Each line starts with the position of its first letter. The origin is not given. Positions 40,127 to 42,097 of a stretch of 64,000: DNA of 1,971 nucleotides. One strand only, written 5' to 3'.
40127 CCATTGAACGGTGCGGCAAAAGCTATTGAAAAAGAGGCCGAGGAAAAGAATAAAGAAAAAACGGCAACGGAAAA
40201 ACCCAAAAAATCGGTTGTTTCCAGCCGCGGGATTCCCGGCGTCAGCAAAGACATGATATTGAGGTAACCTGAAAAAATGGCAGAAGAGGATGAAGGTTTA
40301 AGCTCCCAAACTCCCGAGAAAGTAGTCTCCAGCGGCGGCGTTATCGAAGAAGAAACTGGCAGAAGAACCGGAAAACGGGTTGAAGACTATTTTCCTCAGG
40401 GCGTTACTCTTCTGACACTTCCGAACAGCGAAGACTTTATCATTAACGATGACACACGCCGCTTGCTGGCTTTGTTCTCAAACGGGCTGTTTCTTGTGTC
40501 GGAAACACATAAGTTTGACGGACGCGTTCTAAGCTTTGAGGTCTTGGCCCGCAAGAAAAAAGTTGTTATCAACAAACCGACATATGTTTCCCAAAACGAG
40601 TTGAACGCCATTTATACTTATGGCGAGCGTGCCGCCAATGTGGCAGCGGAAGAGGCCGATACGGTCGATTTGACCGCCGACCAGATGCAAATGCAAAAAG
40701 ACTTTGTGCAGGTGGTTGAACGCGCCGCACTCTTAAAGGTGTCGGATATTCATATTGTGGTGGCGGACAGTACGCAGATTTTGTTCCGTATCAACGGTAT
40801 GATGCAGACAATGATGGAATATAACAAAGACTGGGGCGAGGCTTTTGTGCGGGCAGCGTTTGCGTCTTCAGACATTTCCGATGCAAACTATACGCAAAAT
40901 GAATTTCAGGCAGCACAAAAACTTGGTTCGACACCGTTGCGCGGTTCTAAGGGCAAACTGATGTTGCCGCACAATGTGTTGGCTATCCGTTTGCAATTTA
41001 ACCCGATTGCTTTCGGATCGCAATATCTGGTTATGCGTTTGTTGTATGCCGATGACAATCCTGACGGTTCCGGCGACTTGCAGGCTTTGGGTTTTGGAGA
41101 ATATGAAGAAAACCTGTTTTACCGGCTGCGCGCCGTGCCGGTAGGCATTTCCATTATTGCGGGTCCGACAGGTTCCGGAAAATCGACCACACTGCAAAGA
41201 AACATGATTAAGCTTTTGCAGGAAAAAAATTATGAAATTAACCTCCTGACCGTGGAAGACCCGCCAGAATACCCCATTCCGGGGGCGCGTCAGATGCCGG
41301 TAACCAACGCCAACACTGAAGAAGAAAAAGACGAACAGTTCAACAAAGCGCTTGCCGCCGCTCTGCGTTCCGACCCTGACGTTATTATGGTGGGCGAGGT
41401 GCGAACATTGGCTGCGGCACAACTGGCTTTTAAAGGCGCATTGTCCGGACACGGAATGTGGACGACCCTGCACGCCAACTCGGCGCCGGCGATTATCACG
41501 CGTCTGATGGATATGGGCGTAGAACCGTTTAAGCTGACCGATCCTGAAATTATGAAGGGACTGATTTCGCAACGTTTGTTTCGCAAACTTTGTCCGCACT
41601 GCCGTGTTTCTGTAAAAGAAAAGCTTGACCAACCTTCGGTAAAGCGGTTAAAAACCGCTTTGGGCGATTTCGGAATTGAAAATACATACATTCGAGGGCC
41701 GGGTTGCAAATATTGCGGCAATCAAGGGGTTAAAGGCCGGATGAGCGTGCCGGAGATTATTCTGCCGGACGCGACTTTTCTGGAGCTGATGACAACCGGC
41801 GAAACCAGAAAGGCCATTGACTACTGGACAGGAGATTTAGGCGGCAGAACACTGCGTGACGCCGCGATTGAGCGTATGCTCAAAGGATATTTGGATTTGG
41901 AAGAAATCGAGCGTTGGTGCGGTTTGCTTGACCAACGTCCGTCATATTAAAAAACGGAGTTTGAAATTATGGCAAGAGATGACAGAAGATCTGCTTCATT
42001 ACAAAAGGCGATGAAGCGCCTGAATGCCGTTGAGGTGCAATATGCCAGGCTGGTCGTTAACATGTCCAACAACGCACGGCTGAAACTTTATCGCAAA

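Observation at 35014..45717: R64 thin-pilus-like type IVb pilus operon (pilL to pilS synteny) fused back-to-back with the VirB cluster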

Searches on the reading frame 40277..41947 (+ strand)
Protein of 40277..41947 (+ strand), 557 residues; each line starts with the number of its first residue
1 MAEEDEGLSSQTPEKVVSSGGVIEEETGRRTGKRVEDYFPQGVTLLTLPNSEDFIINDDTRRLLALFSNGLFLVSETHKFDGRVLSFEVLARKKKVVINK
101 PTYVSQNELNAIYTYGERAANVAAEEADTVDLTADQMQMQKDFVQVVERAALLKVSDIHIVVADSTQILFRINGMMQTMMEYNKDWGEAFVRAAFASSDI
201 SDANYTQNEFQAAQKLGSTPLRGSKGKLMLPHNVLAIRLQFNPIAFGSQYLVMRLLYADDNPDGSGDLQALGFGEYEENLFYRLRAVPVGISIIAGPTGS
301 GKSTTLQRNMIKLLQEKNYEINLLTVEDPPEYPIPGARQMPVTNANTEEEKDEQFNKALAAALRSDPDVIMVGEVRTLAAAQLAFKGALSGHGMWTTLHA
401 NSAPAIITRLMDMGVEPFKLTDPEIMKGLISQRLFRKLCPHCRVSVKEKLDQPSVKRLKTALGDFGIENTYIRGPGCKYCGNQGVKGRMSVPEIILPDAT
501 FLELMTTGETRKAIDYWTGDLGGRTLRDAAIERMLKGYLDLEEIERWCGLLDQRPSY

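Call 4: search_protein_families(library=pfam, proteins=[window:40277-41947:+], max_evalue=0.01)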
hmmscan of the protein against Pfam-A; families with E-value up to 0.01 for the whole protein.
window:40277-41947:+ (557 aa): 4 families
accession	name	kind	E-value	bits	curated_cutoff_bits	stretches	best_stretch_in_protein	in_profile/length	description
PF00437.27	T2SSE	-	3e-68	230.6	24.9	1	135-546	4-370/370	Type II/IV secretion system protein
PF00265.24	TK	-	0.0013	19.1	20.6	0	291-378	3-89/176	Thymidine kinase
PF25199.1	nSTAND_NTPase5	-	0.002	18.4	34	1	290-325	42-77/145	Novel STAND NTPase 5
PF13173.12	AAA_14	-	0.0076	16.7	27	0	291-338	4-43/129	AAA domain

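Call 8: search_protein_families(library=ncbifam, proteins=[window:40277-41947:+], max_evalue=0.01)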
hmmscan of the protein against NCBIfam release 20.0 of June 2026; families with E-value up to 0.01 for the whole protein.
window:40277-41947:+ (557 aa): 18 families
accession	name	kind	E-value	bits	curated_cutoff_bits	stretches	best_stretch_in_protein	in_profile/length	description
TIGR02533.1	type_II_gspE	equivalog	5.9e-69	233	630.25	1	122-546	92-484/486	type II secretion system ATPase GspE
TIGR02538.1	type_IV_pilB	equivalog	5.4e-63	213.5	675.65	1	123-546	165-560/564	type IV-A pilus assembly ATPase PilB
NF053534.1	T4PilAsmATPsTfpB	equivalog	1.7e-55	188.5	850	1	154-546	216-580/584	type IV pilus assembly ATPase TfpB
NF007755.0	PRK10436.1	equivalog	4e-52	177.4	617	1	121-550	65-461/465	type II secretion system protein GspE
NF041000.1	ATPase_ComGA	equivalog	2.1e-38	131.8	300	1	145-435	2-265/267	competence type IV pilus ATPase ComGA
TIGR01420.1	pilT_fam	subfamily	3.3e-31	108.8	319.1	1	283-448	116-281/343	PilT/PilU family type 4a pilus ATPase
TIGR02525.1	plasmid_TraJ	equivalog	4.8e-19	68.6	368.3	1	277-413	138-272/372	plasmid transfer ATPase TraJ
NF058587.1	archaellum_moto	equivalog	6.3e-18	64.8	550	1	294-412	280-395/527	archaellum flagellar ATPase motor FlaI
TIGR02524.1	dot_icm_DotB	equivalog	1.1e-13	51.2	463.3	1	289-411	134-257/358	Dot/Icm type IV secretion system ATPase DotB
NF053672.1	bindosome_BasE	exception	1e-12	47.6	1000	1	292-412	273-390/512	bindosome assembly system ATPase subunit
TIGR02788.1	VirB11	equivalog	3.3e-12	46.1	249.95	1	293-415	148-267/308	P-type DNA transfer ATPase VirB11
TIGR03819.1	heli_sec_ATPase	hypoth_equivalog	6.3e-11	42.1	373.15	1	293-414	182-301/340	TadA family conjugal transfer-associated ATPase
TIGR02782.1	TrbB_P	equivalog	1.3e-10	41.1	304.55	1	293-413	140-255/303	P-type conjugative transfer ATPase TrbB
NF010407.0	PRK13833.1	subfamily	8.4e-10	38.6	499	1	293-416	148-265/323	conjugal transfer protein TrbB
NF010469.0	PRK13894.1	subfamily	5.7e-08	32.5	508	1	294-412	154-266/320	conjugal transfer ATPase TrbB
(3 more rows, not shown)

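Call 9: find_encoding_contigs(protein=window:40277-41947:+, flank=10000, max_places=6)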
Protein window:40277-41947:+ (557 aa): 16 contigs read that carry it; 6 places shown.
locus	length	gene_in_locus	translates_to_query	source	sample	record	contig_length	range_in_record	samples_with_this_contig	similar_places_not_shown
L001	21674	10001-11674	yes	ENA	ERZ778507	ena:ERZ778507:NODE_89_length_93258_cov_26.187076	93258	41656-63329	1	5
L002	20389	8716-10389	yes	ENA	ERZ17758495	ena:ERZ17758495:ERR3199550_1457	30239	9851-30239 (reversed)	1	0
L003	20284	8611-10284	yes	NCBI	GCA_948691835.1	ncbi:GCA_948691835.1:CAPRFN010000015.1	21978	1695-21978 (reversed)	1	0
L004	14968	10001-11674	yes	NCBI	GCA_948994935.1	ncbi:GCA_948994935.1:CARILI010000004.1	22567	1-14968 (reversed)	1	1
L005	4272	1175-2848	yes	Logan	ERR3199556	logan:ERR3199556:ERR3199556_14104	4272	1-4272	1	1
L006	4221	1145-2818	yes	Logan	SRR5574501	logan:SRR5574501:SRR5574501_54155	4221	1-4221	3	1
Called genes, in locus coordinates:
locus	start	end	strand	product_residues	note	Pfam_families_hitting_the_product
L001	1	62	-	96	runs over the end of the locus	-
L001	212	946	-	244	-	-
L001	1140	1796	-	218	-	PF04956:TrbC (weak)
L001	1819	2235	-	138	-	PF04956:TrbC (weak)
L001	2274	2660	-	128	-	PF04956:TrbC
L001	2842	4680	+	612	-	-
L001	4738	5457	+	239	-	PF10671:TcpQ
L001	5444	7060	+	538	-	PF00263:Secretin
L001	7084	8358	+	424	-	PF06864:PAP_PilO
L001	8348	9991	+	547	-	-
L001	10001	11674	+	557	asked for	PF00437:T2SSE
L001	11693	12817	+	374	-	PF00482:T2SSF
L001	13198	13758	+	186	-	-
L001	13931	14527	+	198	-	PF05307:Bundlin, PF08805:PilS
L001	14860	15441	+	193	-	PF05307:Bundlin, PF08805:PilS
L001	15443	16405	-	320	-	PF00437:T2SSE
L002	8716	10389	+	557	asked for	PF00437:T2SSE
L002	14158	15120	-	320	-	PF00437:T2SSE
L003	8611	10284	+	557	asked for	PF00437:T2SSE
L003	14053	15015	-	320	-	PF00437:T2SSE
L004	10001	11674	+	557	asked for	PF00437:T2SSE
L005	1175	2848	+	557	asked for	PF00437:T2SSE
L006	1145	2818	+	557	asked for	PF00437:T2SSE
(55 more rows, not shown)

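Call 10: search_dna_similar(query=window:40277-41947:+, collection=plasmids, mode=protein, max_rows=25)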
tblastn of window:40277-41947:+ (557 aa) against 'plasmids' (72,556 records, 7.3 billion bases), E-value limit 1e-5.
Records with a match: 4963; places in all: 7500; records where one place covers at least 80% of the query: 550.
Best place of each record, by identity: <60% 4963.
By first word of the organism name: Escherichia 2250; Salmonella 527; Klebsiella 331; Bacillus 242; Pseudomonas 239; Acinetobacter 162; Shigella 144; Vibrio 137; Ralstonia 122; Serratia 101; and 169 more.
By predicted mobility (MOB-suite, as given by PLSDB): conjugative 3162; non-mobilizable 1173; mobilizable 628.
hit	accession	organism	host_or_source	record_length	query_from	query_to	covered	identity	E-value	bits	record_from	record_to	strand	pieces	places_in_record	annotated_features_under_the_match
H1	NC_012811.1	Methylorubrum extorquens AM1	-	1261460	57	546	88%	38.3%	2e-101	343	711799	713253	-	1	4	none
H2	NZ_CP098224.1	Escherichia coli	Canis lupus familiaris,Rectal swab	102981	39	552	92%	36.1%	3e-95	325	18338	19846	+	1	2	ATPase, T2SS/T4P/T4SS family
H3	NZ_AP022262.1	Escherichia coli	-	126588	39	552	92%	36.1%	3e-95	325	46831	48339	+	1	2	ATPase, T2SS/T4P/T4SS family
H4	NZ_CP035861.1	Escherichia coli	Homo sapiens,stool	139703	39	552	92%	36.1%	3e-95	325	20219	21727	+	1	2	ATPase, T2SS/T4P/T4SS family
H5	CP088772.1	Escherichia coli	Homo sapiens,blood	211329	39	552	92%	36.1%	4e-95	325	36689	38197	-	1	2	tadA: Flp pilus assembly complex ATPase component TadA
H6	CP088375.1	Escherichia coli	Homo sapiens,blood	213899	39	552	92%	36.1%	4e-95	325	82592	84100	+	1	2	tadA: Flp pilus assembly complex ATPase component TadA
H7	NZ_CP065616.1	Escherichia coli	-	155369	39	552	92%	36.1%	3e-94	323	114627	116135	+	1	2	ATPase, T2SS/T4P/T4SS family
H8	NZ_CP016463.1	Bosea sp. RAC05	Microbial isolate,Algal phycosphere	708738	45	553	91%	36.4%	3e-96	328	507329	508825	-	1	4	ATPase, T2SS/T4P/T4SS family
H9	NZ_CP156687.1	Burkholderia stagnalis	Bacterial cells,soils collected in ...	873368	53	551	90%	37.0%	3e-87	302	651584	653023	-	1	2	ATPase, T2SS/T4P/T4SS family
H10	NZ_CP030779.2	Escherichia albertii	-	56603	39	552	92%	35.9%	2e-94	323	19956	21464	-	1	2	ATPase, T2SS/T4P/T4SS family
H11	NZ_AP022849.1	Bosea sp. ANAM02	Callyspongia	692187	54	551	89%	36.9%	8e-96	327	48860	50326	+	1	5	ATPase, T2SS/T4P/T4SS family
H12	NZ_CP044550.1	Hydrogenophaga sp. BPS33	-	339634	41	551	92%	35.5%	3e-85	296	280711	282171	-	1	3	ATPase, T2SS/T4P/T4SS family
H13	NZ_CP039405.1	Escherichia coli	Homo sapiens,feces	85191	39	537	90%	36.1%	8e-91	312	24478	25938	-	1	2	ATPase, T2SS/T4P/T4SS family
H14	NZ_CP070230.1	Escherichia coli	Homo sapiens,stool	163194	39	537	90%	36.1%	8e-91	312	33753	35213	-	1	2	ATPase, T2SS/T4P/T4SS family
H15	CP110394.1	Burkholderia sp. JSH-S8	Tetrastigma hemsleyanum Diels et Gilg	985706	53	551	90%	36.1%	2e-86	300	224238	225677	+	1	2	ATPase, T2SS/T4P/T4SS family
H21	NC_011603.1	Escherichia coli O127:H6 str. E2348/69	-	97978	39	537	90%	35.7%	9e-88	303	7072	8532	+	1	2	bfpD: bundle-forming pilus extension ATPase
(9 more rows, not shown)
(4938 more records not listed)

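Call 12: get_annotated_region(hit=H2, flank=9000)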
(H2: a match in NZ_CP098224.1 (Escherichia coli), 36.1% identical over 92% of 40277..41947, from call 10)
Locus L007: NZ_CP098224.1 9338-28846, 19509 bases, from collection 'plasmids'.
description: Escherichia coli strain Z0117EC0005 plasmid pZ0117EC0005-1, complete sequence
organism: Escherichia coli (NCBI taxid 562)
taxonomy: Bacteria; Pseudomonadota; Gammaproteobacteria; Enterobacterales; Enterobacteriaceae; Escherichia; Escherichia coli
host: -; source: Canis lupus familiaris,Rectal swab; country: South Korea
typing (MOB-suite, as given by PLSDB): non-mobilizable; replicon IncFIA
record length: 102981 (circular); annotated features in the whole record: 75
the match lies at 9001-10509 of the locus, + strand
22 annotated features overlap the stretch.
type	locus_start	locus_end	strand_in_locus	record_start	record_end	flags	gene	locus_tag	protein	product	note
CDS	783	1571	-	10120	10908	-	-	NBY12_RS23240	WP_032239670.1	AraC family transcriptional regulator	GO:0006355 - regulation of DNA-templated transcription [Evidence IEA]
CDS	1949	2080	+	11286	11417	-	-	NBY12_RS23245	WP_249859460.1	ANR family transcriptional regulator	-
CDS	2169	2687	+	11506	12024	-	-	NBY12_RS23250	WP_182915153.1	prepilin-type N-terminal cleavage/methylation domain-containing protein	-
CDS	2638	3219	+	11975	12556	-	-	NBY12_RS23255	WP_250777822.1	hypothetical protein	-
CDS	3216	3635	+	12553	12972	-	-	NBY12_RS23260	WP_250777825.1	hypothetical protein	-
CDS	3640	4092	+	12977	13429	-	-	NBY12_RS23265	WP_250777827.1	hypothetical protein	-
CDS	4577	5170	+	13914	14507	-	-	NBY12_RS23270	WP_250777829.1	type 4 pilus major pilin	-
CDS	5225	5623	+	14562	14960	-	-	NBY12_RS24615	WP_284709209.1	TcpQ domain-containing protein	-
CDS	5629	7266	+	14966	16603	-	-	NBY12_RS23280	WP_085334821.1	secretin N-terminal domain-containing protein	GO:0009297 - pilus assembly [Evidence IEA]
CDS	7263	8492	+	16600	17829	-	-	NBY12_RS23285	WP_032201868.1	type 4b pilus protein PilO2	-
CDS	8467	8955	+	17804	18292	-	-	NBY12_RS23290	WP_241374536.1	hypothetical protein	-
CDS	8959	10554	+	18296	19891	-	-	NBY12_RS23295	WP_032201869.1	ATPase, T2SS/T4P/T4SS family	-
CDS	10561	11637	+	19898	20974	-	-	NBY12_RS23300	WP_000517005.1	type II secretion system F family protein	-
CDS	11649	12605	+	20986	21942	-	-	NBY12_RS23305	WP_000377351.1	ATPase, T2SS/T4P/T4SS family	-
CDS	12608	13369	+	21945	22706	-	-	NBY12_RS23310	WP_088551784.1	A24 family peptidase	-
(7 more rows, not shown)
